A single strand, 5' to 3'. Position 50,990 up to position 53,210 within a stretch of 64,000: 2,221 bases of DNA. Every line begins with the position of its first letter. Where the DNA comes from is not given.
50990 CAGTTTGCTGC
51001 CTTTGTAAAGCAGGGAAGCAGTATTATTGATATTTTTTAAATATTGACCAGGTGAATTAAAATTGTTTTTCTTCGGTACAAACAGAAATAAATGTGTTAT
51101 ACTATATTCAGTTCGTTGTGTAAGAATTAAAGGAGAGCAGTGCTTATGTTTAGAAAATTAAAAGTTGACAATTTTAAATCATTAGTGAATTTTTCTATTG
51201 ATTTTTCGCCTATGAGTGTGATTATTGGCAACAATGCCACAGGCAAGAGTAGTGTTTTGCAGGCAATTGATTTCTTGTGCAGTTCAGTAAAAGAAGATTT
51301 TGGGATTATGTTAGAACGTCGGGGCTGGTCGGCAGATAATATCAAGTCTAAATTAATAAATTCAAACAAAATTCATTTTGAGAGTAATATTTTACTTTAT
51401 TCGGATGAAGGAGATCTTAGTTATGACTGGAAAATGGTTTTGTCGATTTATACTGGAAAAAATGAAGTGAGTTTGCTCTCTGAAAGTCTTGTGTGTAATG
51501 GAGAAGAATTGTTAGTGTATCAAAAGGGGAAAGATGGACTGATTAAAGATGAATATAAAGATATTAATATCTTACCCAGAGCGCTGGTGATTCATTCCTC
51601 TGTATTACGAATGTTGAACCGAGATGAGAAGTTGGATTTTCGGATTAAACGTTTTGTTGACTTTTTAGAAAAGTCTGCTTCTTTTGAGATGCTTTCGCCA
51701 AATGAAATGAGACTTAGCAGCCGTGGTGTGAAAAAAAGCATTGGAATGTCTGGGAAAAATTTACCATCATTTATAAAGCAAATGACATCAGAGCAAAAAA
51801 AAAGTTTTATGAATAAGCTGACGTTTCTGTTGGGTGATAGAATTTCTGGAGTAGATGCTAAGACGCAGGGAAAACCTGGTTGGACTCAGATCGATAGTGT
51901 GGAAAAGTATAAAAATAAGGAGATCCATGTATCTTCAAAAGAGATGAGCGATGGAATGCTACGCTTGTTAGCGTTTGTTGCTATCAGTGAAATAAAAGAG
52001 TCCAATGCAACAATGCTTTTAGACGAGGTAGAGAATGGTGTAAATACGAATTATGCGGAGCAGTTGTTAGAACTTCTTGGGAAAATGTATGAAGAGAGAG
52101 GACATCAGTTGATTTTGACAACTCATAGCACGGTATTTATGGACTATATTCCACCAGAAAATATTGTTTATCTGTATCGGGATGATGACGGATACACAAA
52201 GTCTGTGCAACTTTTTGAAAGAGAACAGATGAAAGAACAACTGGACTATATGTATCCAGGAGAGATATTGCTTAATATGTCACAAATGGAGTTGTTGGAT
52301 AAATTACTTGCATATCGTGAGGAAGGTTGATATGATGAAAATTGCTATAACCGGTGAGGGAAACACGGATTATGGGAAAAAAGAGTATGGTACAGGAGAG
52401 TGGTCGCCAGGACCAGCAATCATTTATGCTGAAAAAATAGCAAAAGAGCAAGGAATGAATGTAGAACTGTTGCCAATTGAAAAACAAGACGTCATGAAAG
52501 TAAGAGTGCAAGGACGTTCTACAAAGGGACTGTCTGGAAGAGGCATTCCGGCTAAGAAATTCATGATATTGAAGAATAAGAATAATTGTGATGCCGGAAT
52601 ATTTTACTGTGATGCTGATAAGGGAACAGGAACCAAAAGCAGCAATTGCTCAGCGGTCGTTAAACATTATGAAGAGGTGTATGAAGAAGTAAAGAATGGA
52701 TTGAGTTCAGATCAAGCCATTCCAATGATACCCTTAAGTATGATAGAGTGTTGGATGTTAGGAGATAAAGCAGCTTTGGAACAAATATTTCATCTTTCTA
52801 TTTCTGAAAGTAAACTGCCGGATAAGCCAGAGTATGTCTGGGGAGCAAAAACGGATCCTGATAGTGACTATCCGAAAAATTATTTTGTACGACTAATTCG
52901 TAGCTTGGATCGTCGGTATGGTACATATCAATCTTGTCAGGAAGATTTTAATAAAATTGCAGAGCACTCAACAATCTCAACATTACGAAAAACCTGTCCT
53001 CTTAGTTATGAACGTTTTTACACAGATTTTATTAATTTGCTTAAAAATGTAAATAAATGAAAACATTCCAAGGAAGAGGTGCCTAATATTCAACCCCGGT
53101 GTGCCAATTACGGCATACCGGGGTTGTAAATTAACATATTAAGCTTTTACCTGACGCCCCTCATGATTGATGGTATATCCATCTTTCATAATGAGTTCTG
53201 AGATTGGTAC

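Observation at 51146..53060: Candidate two-gene anti-phage system: ABC-type ATPase + TOPRIM-like (DUF4276-like) partner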

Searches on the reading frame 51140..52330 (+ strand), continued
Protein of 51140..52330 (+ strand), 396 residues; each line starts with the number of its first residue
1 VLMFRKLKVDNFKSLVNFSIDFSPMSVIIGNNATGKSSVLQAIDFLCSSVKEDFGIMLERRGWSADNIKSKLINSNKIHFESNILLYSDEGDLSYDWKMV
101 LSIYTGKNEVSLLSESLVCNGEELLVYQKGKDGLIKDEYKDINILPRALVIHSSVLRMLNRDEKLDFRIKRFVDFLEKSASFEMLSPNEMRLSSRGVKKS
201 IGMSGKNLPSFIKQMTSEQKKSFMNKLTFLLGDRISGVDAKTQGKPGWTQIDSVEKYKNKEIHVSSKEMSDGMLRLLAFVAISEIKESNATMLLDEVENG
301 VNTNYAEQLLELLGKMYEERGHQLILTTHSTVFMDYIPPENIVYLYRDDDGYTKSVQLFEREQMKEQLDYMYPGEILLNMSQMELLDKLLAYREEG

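Call 84: fold_search(model_id=the predicted structure, library=pdb)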
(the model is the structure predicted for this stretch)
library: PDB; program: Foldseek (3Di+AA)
matches with E <= 10: 981; with E <= 0.001: 183
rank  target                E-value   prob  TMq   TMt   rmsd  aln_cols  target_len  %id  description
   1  8eea_C                4.6e-13  1.00  0.45  0.40  12.9       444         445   12  Structure of E.coli Septu (PtuAB) complex (released 2023-12-27)
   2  9n6b_B                7.7e-13  1.00  0.43  0.34  13.2       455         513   12  Structure of the retron IA complex with HNH nuclease in the "up" orientation (released 2025-04-23)
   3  4i99_B                9.8e-13  1.00  0.49  0.58  10.0       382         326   18  Crystal structure of the SmcHead bound to the C-winged helix domain of ScpA (released 2013-01-30)
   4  6p74                  9.8e-13  1.00  0.45  0.36  14.5       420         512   15  OLD nuclease from Thermus Scotoductus (released 2020-01-29)
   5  9nnb_D                1.1e-12  1.00  0.56  0.45   6.1       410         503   14  Cryo-EM structure of the Retron Ec78 complex, PtuA:PtuB:RT (4:2:1) (released 2025-10-08)
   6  9n6c_B                1.2e-12  1.00  0.43  0.40  13.8       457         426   12  Structure of the Retron IA Complex without the HNH Nuclease (released 2025-04-23)
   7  9nnb_F                1.5e-12  1.00  0.47  0.36  12.4       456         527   14  Cryo-EM structure of the Retron Ec78 complex, PtuA:PtuB:RT (4:2:1) (released 2025-10-08)
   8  9n69_B                1.5e-12  1.00  0.45  0.35  12.9       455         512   12  Structure of the retron IA complex with HNH nuclease in the "down" orientation (released 2025-04-23)
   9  9kjy_E                2.9e-12  1.00  0.47  0.37  12.5       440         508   13  Cryo-EM structure of the Retron-Eco7 complex (state 2) (released 2025-11-12)
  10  9kk2_E                4.6e-12  1.00  0.50  0.39   9.2       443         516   13  Cryo-EM structure of the Retron-Eco7 complex (state 5) (released 2025-11-12)
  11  8eea_D                4.9e-12  1.00  0.50  0.44  12.2       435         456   12  Structure of E.coli Septu (PtuAB) complex (released 2023-12-27)
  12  9kjx_D                4.9e-12  1.00  0.50  0.39  12.3       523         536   14  Cryo-EM structure of the Retron-Eco7 complex (state 1) (released 2025-11-12)
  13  8sux_C                5.2e-12  1.00  0.44  0.46  13.3       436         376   14  Structure of E. coli PtuA hexamer (released 2024-01-10)
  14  8ee4_F                6.9e-12  1.00  0.52  0.52   7.6       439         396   13  Structure of PtuA (released 2024-01-03)
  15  9kjx_E                7.8e-12  1.00  0.47  0.38  11.7       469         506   13  Cryo-EM structure of the Retron-Eco7 complex (state 1) (released 2025-11-12)
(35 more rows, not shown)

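Call 93: search_dna_similar(query=window:51146-52330:+, collection=plasmids, mode=protein, max_rows=12, max_evalue=1e-20)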
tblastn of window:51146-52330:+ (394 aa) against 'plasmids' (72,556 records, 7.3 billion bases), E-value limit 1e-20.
Records with a match: 8; places in all: 8; records where one place covers at least 80% of the query: 8.
Best place of each record, by identity: <60% 8.
By first word of the organism name: Moellerella 3; Acinetobacter 1; Hydrogenimonas 1; Oceanisphaera 1; Azotobacter 1; Skermanella 1.
By predicted mobility (MOB-suite, as given by PLSDB): non-mobilizable 4; conjugative 4.
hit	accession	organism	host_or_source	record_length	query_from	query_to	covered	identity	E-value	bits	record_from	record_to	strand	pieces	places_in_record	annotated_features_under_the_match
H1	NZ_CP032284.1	Acinetobacter sp. WCHA55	Culture,Sewage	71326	1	377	96%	29.1%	5e-41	162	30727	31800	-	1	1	ATP-binding protein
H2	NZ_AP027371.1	Hydrogenimonas cancrithermarum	-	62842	1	392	99%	27.2%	5e-33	138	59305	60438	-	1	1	ATP-binding protein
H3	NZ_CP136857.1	Oceanisphaera sp. IT1-181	-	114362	1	378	96%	27.8%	4e-37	150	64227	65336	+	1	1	AAA family ATPase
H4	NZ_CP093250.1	Moellerella wisconsensis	whole organism,Food: Red deer meat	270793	1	378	96%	26.1%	7e-29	126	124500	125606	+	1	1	AAA family ATPase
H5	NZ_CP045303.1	Azotobacter salinestris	cell culture,soil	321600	1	389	99%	25.2%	1e-31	134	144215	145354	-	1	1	ATP-binding protein | pglX: BREX-1 system adenine-specific DNA-methyltransferase PglX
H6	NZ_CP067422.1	Skermanella sp. TT6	Homo sapiens,single cell,skin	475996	27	374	88%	28.1%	1e-26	119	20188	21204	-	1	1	ATP-binding protein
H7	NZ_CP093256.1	Moellerella wisconsensis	whole organism,Food: Red deer meat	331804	1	378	96%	25.8%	2e-28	124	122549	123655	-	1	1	AAA family ATPase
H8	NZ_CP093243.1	Moellerella wisconsensis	whole organism,Food: Red deer meat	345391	1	378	96%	25.8%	2e-28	124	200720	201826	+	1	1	AAA family ATPase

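Call 94: search_dna_similar(query=window:51146-52330:+, collection=phages, mode=protein, max_rows=12, max_evalue=1e-20)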
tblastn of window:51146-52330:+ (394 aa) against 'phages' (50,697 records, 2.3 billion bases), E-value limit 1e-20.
No match.

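Call 95: get_annotated_region(hit=H5, flank=9000)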
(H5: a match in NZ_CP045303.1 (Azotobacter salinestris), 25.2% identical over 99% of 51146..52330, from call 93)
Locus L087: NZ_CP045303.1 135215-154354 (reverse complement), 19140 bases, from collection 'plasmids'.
description: Azotobacter salinestris strain KACC 13899 plasmid unnamed1, complete sequence
organism: Azotobacter salinestris (NCBI taxid 69964)
taxonomy: Bacteria; Pseudomonadota; Gammaproteobacteria; Pseudomonadales; Pseudomonadaceae; Azotobacter; Azotobacter salinestris
host: -; source: cell culture,soil; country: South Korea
typing (MOB-suite, as given by PLSDB): conjugative; replicon rep_cluster_1301; relaxase MOBH; mating-pair formation MPF_F
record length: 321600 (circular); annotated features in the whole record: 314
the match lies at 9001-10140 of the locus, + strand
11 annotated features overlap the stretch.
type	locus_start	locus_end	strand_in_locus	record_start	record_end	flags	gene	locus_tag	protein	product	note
CDS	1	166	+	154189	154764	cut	-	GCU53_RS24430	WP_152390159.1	DUF1788 domain-containing protein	-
CDS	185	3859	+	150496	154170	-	brxC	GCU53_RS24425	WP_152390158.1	BREX system P-loop protein BrxC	-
CDS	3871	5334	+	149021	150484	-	-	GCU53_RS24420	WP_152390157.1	helix-turn-helix domain-containing protein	-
CDS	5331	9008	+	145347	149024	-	pglX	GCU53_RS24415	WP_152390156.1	BREX-1 system adenine-specific DNA-methyltransferase PglX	GO:0006306 - DNA methylation [Evidence IEA]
CDS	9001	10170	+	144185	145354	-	-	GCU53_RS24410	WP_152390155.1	ATP-binding protein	-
CDS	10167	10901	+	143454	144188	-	-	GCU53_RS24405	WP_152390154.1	hypothetical protein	-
CDS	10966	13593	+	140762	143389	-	pglZ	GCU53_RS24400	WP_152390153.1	BREX-1 system phosphatase PglZ type A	-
CDS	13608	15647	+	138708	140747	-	brxL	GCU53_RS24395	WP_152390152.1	protease Lon-related BREX system protein BrxL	GO:0008150 - biological_process [Evidence IEA]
CDS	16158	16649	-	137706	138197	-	traV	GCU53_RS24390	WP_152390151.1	type IV conjugative transfer system lipoprotein TraV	-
CDS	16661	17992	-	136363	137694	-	-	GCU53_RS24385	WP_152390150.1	TrbI/VirB10 family protein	-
CDS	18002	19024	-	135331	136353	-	-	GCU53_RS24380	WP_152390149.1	type-F conjugative transfer system secretin TraK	-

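Call 96: get_annotated_region(hit=H1, flank=6000)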
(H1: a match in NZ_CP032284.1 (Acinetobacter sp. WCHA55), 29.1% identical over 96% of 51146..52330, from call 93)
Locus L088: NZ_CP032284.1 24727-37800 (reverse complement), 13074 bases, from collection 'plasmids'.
description: Acinetobacter sp. WCHA55 plasmid pNDM1_010055, complete sequence
organism: Acinetobacter sp. WCHA55 (NCBI taxid 2004646)
taxonomy: Bacteria; Pseudomonadota; Gammaproteobacteria; Moraxellales; Moraxellaceae; Acinetobacter; Acinetobacter sp. WCHA55
host: -; source: Culture,Sewage; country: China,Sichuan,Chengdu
typing (MOB-suite, as given by PLSDB): non-mobilizable; replicon rep_cluster_1072
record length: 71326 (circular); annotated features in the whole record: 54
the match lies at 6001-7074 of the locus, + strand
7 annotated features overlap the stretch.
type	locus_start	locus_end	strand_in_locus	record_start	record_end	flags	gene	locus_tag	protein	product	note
CDS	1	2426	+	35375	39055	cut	brxC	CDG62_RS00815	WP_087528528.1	BREX system P-loop protein BrxC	-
CDS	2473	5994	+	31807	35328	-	pglX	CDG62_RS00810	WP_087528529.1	BREX-1 system adenine-specific DNA-methyltransferase PglX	GO:0006306 - DNA methylation [Evidence IEA]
CDS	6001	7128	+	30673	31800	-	-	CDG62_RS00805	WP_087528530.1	ATP-binding protein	-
CDS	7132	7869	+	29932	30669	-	-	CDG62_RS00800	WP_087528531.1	hypothetical protein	-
CDS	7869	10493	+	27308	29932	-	pglZ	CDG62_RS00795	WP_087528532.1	BREX-1 system phosphatase PglZ type A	-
CDS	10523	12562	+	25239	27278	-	brxL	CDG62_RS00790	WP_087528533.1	protease Lon-related BREX system protein BrxL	GO:0008150 - biological_process [Evidence IEA]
CDS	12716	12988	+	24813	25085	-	-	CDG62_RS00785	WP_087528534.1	hypothetical protein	-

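Call 97: search_protein_families(library=padloc, proteins=[L087:9001-10170:+, L087:10167-10901:+, L088:6001-7128:+, L088:7132-7869:+], max_evalue=0.00001)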
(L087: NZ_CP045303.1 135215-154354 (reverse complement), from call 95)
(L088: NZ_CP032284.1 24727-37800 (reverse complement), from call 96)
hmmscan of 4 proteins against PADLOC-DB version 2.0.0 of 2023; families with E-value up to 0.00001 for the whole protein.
L087:9001-10170:+ (389 aa): 92 families (the best 25 are shown)
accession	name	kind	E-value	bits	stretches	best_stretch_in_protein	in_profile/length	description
PDLC04541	PDC-M25A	-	4.9e-155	514.3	1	1-385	1-376/380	-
PDLC04392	PDC-M07A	-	1.7e-34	117.6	2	151-343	178-375/432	-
PDLC04393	PDC-M07A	-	3.4e-34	116.6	2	152-342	181-376/435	-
PDLC04178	HEC-01A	-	1e-30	105.1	1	2-320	9-332/399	-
PDLC04389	PDC-M07A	-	1.2e-28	98.4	2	174-345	203-397/443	-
PDLC04391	PDC-M07A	-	2.8e-28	97.1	1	1-356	1-386/412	-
PDLC04183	HEC-01A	-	2.8e-28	97.1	1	4-324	7-353/402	-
PDLC04182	HEC-01A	-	8.1e-28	95.5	1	2-353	4-381/406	-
PDLC04175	HEC-01A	-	3e-27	93.6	1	2-323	6-316/363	-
PDLC04177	HEC-01A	-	4.3e-26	89.8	1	1-326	4-347/393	-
PDLC04184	HEC-01A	-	7.3e-26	89.2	2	140-333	193-405/464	-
PDLC02980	AriA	-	1.3e-24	85.7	2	224-320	220-304/304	-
PDLC04176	HEC-01A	-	1.5e-24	85.1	1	2-323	3-325/371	-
PDLC04179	HEC-01A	-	1e-23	82.2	2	1-88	1-90/459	-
PDLC04180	HEC-01A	-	5.3e-21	73.2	1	2-361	3-360/382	-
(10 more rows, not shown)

L087:10167-10901:+ (244 aa): 4 families
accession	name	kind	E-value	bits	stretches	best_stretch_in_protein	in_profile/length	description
PDLC04546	PDC-M25B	-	9.3e-92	305.3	1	1-243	1-244/248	-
PDLC04544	PDC-M25B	-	8.3e-67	223.7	1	1-243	1-240/246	-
PDLC04545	PDC-M25B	-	3.1e-58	195.1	1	1-236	1-222/229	-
PDLC04542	PDC-M25B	-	4.4e-15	53.8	1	3-235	4-219/245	-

L088:6001-7128:+ (375 aa): 88 families (the best 25 are shown)
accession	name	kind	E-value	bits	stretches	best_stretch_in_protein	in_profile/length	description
PDLC04541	PDC-M25A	-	1.5e-167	555.5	1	1-371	1-372/380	-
PDLC04393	PDC-M07A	-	1e-28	98.5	2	149-343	185-387/435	-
PDLC04182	HEC-01A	-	5.2e-28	96.1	1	2-343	4-381/406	-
PDLC04392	PDC-M07A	-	7.8e-28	95.7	2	108-344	138-386/432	-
PDLC04178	HEC-01A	-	4.3e-27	93.2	1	2-334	9-353/399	-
PDLC04184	HEC-01A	-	7.9e-27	92.4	2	106-318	167-400/464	-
PDLC04389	PDC-M07A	-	7e-26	89.2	2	150-361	189-423/443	-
PDLC04179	HEC-01A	-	3.3e-25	87.1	2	148-315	237-411/459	-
PDLC04391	PDC-M07A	-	4.8e-25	86.4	2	96-347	116-387/412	-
PDLC02980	AriA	-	8.6e-24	83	1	23-310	1-304/304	-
PDLC04180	HEC-01A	-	4.5e-23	80.1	1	2-348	3-357/382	-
PDLC02335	AbiLi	-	6.8e-23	79.2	1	1-341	49-266/326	AbiLi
PDLC04176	HEC-01A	-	1.1e-22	78.9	1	2-312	3-324/371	-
PDLC04183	HEC-01A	-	2e-22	77.8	2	94-312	123-351/402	-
PDLC04135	mad3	-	2.6e-22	77.9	1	1-317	1-335/374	mads_3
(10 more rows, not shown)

L088:7132-7869:+ (245 aa): 4 families
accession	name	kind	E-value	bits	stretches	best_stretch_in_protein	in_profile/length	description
PDLC04546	PDC-M25B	-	1.5e-98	327.6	1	1-241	1-244/248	-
PDLC04544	PDC-M25B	-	9.8e-76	252.9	1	1-243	1-242/246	-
PDLC04545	PDC-M25B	-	1.9e-67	225.3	1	1-238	1-226/229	-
PDLC04542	PDC-M25B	-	5.7e-22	76.4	1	4-239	5-225/245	-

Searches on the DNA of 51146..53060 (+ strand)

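Call 92: search_dna_similar(query=window:51146-53060:+, collection=phages, mode=distant, max_rows=10)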
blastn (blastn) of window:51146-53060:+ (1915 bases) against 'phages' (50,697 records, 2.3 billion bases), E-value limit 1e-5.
No match.
